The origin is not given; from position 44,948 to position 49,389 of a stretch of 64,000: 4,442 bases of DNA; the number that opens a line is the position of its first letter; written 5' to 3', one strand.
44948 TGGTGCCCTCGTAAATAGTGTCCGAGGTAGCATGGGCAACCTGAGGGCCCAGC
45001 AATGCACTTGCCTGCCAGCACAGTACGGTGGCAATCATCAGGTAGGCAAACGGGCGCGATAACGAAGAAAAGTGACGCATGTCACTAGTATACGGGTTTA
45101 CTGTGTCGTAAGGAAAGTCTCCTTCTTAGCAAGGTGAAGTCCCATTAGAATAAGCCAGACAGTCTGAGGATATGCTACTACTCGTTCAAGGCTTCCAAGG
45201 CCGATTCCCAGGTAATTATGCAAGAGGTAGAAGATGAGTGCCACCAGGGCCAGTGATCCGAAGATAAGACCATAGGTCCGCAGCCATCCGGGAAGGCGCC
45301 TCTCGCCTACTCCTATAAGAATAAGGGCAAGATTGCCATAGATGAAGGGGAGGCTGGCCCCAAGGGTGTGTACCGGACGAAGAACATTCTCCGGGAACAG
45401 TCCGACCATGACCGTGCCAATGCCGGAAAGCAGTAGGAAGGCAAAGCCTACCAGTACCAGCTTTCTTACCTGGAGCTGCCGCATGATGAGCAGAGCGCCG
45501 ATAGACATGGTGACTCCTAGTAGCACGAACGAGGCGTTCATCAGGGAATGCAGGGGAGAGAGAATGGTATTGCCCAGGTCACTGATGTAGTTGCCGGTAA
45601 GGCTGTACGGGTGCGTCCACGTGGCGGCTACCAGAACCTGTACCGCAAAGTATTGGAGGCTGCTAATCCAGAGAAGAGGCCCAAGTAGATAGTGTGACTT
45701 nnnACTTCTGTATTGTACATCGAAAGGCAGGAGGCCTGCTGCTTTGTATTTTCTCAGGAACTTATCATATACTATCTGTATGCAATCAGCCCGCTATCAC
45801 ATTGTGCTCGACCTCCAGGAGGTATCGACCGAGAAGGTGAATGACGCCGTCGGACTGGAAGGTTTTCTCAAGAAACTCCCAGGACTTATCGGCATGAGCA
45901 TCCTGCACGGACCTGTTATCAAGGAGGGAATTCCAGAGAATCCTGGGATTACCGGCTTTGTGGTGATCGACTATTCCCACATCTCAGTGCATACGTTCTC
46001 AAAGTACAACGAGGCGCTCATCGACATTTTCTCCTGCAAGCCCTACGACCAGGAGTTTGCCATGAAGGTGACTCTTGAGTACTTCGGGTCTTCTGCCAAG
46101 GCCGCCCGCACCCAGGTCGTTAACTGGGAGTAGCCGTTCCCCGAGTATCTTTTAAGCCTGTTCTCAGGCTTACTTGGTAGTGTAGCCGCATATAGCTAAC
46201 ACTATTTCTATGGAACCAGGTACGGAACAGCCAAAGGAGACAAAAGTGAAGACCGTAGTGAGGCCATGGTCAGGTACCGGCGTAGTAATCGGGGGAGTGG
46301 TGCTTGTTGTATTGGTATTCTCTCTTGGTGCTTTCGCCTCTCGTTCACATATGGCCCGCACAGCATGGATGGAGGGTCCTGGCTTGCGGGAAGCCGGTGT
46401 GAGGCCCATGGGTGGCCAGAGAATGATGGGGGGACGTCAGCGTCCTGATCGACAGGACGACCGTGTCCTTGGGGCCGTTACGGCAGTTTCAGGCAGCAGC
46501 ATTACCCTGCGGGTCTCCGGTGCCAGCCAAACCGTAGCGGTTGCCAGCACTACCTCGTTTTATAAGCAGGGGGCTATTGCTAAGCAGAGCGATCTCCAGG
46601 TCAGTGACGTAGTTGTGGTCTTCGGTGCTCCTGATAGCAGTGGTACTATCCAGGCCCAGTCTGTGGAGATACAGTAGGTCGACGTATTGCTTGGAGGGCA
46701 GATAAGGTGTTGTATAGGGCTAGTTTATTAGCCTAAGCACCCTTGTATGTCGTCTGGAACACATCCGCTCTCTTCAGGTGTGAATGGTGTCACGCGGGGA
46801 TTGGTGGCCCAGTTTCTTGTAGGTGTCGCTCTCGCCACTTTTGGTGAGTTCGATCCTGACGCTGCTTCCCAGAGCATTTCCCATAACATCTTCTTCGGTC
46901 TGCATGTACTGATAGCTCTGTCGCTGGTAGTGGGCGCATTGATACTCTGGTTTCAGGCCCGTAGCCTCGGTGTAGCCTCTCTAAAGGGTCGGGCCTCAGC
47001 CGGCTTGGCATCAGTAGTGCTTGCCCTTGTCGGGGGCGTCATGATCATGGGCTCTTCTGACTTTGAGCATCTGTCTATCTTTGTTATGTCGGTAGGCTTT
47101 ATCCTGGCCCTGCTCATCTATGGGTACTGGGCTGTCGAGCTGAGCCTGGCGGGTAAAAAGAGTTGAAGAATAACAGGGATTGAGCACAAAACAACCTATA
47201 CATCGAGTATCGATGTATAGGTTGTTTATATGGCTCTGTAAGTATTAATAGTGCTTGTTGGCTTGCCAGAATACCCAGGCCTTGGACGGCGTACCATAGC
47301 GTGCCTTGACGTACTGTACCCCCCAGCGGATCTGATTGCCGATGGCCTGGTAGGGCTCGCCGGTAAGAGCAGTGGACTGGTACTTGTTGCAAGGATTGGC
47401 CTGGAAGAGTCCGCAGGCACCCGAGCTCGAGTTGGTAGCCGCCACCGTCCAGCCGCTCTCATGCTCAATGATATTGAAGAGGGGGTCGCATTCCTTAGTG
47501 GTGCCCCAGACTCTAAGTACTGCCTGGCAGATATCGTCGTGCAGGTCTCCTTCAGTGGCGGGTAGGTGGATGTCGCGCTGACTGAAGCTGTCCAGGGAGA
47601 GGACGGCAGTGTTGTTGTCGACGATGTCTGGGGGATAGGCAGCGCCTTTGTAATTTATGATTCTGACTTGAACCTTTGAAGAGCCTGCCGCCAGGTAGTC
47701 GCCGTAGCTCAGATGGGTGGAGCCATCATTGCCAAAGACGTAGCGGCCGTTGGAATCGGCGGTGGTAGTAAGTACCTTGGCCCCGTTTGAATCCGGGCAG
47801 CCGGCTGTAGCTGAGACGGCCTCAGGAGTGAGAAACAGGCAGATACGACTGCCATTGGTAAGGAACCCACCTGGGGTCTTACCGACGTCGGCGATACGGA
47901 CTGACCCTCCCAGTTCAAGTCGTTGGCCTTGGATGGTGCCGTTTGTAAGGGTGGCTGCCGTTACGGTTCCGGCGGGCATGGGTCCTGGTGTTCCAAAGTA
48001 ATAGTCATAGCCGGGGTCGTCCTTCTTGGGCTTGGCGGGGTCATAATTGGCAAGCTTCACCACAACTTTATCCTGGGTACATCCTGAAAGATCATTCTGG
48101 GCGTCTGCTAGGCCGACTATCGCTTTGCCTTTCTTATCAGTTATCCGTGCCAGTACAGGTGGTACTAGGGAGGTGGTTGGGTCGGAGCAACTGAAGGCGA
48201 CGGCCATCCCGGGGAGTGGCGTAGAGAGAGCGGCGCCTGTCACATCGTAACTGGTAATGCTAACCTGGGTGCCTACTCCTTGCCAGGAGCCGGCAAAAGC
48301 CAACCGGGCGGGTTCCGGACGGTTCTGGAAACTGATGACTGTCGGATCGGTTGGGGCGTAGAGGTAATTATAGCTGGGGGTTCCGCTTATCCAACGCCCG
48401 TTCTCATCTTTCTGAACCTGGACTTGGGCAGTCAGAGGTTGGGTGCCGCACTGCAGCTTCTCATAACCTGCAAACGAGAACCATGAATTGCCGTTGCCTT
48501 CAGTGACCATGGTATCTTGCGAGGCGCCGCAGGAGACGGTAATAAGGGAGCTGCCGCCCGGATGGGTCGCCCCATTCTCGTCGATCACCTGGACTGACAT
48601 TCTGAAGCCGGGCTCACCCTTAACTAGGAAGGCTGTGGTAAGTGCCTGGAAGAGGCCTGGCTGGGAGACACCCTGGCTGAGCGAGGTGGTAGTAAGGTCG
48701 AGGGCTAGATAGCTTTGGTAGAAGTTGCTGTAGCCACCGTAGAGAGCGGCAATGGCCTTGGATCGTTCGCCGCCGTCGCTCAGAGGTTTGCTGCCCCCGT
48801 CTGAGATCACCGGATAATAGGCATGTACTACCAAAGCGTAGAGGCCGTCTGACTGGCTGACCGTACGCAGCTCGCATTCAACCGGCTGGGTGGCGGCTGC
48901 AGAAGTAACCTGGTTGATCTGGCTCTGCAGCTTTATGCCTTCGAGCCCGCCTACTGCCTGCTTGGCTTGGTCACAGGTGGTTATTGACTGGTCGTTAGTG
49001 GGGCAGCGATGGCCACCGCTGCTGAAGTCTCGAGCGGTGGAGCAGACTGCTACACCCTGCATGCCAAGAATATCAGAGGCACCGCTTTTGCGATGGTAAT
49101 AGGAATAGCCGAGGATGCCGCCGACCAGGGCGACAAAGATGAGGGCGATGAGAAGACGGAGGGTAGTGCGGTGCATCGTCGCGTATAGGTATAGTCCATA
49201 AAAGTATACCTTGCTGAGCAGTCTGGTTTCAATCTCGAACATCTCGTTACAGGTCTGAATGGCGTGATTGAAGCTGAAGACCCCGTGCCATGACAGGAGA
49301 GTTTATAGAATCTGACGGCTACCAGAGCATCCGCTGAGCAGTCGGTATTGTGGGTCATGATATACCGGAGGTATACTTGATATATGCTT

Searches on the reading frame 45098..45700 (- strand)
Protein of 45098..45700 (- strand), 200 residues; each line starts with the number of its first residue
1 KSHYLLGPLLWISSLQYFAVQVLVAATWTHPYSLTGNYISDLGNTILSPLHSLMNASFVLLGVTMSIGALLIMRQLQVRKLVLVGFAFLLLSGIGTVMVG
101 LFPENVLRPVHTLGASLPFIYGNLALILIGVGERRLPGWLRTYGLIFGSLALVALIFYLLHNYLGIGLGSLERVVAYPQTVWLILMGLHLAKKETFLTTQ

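Call 10: search_protein_families(library=pfam, proteins=[window:45098-45700:-], max_evalue=0.01)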
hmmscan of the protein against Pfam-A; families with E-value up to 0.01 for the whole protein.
window:45098-45700:- (200 aa): 2 families
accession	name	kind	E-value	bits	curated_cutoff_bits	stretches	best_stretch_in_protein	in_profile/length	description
PF06197.19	DUF998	-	7.5e-23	81.6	30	1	17-189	7-184/184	Protein of unknown function (DUF998)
PF10277.15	Frag1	-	5.9e-05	23.2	30.3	1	20-129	18-140/220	Frag1/DRAM/Sfk1 family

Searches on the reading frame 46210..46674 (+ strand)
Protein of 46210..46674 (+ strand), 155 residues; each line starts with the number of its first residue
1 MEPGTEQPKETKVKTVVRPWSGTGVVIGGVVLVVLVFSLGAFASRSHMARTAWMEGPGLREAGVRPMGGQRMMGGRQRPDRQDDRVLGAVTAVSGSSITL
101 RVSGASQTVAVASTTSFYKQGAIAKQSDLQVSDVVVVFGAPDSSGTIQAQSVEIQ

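Call 10: search_protein_families(library=pfam, proteins=[window:46210-46674:+], max_evalue=0.01)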
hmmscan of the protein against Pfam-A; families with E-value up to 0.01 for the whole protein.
window:46210-46674:+ (155 aa): 1 family
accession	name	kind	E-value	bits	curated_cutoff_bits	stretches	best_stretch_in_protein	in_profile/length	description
PF18914.6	DUF5666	-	1.2e-08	35.5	27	1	88-153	2-60/60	Domain of unknown function (DUF5666)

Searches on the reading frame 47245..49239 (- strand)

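Call 10: search_protein_families(library=pfam, proteins=[window:47245-49239:-], max_evalue=0.01)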
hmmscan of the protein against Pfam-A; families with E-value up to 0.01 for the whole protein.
window:47245-49239:- (664 aa): 1 family
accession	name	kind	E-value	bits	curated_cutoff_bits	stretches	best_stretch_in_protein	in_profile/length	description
PF01464.25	SLT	-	0.0052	16.8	21.3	0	587-620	17-49/117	Transglycosylase SLT domain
